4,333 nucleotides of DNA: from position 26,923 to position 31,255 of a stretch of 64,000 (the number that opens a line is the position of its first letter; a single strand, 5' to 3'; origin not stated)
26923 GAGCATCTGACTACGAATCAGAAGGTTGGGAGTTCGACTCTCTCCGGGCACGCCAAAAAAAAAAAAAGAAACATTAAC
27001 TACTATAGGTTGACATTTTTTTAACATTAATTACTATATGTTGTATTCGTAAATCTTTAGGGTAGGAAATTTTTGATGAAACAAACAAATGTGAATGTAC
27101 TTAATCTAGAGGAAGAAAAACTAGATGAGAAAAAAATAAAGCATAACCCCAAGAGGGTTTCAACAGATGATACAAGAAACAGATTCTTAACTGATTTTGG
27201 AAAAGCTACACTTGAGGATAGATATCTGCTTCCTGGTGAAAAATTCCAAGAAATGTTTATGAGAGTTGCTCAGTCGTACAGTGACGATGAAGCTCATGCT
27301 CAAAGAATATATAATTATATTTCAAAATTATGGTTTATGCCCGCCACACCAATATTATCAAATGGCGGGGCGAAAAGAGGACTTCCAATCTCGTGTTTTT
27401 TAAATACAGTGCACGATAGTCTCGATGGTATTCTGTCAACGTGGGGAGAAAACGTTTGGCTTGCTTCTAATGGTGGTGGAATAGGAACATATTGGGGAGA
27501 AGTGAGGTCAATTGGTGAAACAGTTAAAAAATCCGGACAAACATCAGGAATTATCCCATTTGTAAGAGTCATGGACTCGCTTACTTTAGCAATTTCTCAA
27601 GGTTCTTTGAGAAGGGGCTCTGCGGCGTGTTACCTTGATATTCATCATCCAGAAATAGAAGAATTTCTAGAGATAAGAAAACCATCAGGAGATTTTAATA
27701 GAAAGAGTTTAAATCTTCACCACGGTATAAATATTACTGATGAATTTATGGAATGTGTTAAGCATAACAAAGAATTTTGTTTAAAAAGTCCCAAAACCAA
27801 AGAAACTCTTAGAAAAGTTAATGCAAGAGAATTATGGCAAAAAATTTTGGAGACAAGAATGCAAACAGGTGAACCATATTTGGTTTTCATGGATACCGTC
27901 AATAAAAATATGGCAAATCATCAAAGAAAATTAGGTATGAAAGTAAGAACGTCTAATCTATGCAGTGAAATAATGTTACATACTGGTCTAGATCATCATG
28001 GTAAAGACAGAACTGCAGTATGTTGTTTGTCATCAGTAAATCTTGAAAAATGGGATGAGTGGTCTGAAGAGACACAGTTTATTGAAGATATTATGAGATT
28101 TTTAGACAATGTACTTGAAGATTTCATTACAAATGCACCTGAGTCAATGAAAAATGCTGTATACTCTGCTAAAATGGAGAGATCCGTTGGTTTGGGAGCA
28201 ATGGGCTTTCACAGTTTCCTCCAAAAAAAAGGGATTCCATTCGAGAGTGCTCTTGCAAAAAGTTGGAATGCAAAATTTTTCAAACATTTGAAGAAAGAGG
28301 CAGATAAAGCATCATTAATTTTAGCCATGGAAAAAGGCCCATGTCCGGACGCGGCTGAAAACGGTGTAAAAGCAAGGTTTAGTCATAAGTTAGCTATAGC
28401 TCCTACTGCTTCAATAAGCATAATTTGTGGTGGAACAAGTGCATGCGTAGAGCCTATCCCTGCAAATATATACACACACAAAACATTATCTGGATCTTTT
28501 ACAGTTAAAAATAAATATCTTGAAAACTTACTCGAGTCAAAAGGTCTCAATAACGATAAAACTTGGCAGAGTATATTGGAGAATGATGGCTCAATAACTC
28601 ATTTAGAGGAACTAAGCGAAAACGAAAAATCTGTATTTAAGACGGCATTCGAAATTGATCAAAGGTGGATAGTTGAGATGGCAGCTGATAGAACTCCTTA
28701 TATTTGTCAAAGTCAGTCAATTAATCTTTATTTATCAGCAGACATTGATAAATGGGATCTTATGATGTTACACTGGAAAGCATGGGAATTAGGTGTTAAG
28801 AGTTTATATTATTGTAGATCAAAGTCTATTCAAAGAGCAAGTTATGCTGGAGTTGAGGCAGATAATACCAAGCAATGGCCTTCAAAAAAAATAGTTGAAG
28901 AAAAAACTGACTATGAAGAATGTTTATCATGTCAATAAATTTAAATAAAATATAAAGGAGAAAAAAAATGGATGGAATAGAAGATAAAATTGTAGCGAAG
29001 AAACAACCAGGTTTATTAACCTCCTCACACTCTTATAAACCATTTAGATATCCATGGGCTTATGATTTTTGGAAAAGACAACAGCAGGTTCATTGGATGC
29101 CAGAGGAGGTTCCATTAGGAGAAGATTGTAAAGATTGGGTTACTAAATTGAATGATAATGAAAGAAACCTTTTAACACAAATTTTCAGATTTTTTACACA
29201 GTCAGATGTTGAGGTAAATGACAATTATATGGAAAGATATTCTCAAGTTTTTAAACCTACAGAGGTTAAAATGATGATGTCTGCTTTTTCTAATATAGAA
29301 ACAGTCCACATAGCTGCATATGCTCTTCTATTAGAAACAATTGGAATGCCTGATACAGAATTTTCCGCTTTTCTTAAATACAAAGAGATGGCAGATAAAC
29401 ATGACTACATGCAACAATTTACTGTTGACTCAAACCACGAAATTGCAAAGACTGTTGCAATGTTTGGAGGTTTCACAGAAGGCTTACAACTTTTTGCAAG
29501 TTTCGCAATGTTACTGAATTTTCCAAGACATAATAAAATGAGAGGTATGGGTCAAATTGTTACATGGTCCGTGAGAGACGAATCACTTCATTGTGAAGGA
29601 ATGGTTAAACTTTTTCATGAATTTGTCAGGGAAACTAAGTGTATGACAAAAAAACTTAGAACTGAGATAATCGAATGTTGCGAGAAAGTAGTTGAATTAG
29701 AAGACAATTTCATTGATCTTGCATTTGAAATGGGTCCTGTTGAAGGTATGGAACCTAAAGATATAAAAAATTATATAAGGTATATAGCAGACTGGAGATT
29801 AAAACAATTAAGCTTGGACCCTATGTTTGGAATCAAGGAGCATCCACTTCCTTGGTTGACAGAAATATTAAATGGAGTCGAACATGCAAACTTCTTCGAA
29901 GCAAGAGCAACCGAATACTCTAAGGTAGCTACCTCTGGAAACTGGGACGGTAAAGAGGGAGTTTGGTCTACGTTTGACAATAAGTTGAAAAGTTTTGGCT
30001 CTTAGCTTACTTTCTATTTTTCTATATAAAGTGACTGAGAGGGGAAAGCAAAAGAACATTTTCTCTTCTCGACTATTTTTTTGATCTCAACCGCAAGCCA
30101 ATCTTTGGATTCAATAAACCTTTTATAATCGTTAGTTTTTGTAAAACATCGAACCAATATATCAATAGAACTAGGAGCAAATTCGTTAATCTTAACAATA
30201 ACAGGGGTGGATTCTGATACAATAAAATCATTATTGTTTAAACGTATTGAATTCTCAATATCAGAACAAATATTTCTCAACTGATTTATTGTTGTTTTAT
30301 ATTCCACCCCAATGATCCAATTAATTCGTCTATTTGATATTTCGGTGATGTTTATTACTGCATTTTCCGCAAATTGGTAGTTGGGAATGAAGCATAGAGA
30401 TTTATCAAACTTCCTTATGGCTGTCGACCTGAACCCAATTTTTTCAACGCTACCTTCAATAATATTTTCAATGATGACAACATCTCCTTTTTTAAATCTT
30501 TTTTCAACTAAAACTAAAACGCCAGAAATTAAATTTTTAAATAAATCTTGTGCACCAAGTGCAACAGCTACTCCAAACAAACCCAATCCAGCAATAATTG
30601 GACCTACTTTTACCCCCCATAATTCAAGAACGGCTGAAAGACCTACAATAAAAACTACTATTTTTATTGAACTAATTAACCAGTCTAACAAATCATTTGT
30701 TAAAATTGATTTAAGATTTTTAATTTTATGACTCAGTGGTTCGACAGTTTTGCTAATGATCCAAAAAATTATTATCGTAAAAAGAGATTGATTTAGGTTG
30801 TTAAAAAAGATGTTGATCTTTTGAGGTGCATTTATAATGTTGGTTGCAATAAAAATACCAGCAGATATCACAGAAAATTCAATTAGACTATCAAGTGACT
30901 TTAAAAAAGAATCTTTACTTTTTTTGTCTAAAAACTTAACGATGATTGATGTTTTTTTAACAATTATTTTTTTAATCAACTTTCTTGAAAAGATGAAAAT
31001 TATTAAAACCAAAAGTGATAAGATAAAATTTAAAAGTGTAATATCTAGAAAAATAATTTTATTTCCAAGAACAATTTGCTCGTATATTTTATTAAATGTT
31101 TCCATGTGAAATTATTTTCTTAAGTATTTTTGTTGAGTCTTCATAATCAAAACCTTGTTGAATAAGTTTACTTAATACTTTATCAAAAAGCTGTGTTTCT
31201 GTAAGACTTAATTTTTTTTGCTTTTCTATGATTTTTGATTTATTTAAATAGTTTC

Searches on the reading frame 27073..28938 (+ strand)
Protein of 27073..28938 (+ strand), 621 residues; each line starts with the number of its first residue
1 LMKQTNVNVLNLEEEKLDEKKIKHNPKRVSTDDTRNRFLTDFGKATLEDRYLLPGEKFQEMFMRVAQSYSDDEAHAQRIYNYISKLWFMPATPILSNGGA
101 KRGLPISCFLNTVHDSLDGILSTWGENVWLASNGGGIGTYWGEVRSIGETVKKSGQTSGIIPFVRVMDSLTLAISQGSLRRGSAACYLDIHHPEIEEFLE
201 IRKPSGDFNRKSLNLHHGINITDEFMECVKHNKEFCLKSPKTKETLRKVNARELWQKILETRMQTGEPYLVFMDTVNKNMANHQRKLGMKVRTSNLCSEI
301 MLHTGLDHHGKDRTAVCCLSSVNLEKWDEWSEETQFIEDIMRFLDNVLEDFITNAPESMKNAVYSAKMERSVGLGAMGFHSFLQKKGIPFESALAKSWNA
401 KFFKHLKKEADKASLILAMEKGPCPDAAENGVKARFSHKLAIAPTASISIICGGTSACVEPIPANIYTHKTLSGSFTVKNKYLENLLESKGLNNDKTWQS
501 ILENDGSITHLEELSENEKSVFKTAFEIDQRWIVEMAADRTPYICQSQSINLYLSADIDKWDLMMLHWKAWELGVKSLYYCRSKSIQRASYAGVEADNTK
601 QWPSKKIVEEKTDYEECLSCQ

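Call 22: search_protein_families(library=pfam, proteins=[window:27073-28938:+], max_evalue=0.00001)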
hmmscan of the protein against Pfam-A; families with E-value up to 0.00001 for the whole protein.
window:27073-28938:+ (621 aa): 2 families
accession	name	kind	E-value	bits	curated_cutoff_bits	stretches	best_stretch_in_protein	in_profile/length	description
PF02867.20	Ribonuc_red_lgC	-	6.1e-120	401.8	23.9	2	107-426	2-338/523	Ribonucleotide reductase, barrel domain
PF00317.26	Ribonuc_red_lgN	-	5.1e-18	65.3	28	1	37-103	1-77/77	Ribonucleotide reductase, all-alpha domain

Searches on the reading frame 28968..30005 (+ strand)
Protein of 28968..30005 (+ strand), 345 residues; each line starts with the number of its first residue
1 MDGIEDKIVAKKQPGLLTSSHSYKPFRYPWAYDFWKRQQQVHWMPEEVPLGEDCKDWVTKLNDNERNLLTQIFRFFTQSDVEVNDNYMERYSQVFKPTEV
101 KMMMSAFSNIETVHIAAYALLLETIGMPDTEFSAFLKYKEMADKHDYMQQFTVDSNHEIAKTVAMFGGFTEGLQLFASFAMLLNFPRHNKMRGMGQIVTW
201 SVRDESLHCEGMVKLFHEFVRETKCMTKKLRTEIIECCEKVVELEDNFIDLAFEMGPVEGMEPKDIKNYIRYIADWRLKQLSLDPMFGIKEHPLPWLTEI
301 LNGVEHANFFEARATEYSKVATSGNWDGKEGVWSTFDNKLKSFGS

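Call 84: search_protein_families(library=pfam, proteins=[window:28968-30005:+], max_evalue=0.0001)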
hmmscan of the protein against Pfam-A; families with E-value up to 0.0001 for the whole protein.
window:28968-30005:+ (345 aa): 1 family
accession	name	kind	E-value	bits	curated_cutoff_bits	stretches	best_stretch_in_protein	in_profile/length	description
PF00268.27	Ribonuc_red_sm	-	2e-76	257.5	33.6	1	22-292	3-280/281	Ribonucleotide reductase, small chain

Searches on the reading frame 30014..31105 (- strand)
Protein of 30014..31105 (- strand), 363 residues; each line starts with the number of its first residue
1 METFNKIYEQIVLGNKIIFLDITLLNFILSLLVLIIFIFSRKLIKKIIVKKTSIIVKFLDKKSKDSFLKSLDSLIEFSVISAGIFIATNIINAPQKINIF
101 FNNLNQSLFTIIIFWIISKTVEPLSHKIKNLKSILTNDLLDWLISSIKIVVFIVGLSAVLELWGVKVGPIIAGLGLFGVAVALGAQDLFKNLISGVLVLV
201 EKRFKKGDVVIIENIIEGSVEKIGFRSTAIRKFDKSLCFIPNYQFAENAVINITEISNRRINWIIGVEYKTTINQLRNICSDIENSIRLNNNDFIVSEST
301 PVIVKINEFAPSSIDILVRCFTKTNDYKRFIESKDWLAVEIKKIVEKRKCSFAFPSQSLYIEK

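Call 84: search_protein_families(library=pfam, proteins=[window:30014-31105:-], max_evalue=0.0001)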
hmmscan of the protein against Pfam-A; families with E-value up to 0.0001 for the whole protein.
window:30014-31105:- (363 aa): 3 families
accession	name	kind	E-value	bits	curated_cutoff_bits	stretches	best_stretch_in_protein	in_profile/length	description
PF00924.24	MS_channel_2nd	-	2.2e-21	76.1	20.2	1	187-254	1-67/68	Mechanosensitive ion channel, beta-domain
PF21082.3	MS_channel_3rd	-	1.4e-07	32.3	21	1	261-349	1-85/88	Mechanosensitive ion channel MscS, C-terminal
PF21088.3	MS_channel_1st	-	1.5e-05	25.3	23.1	1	147-186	3-42/42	Mechanosensitive ion channel, transmembrane helices 2/3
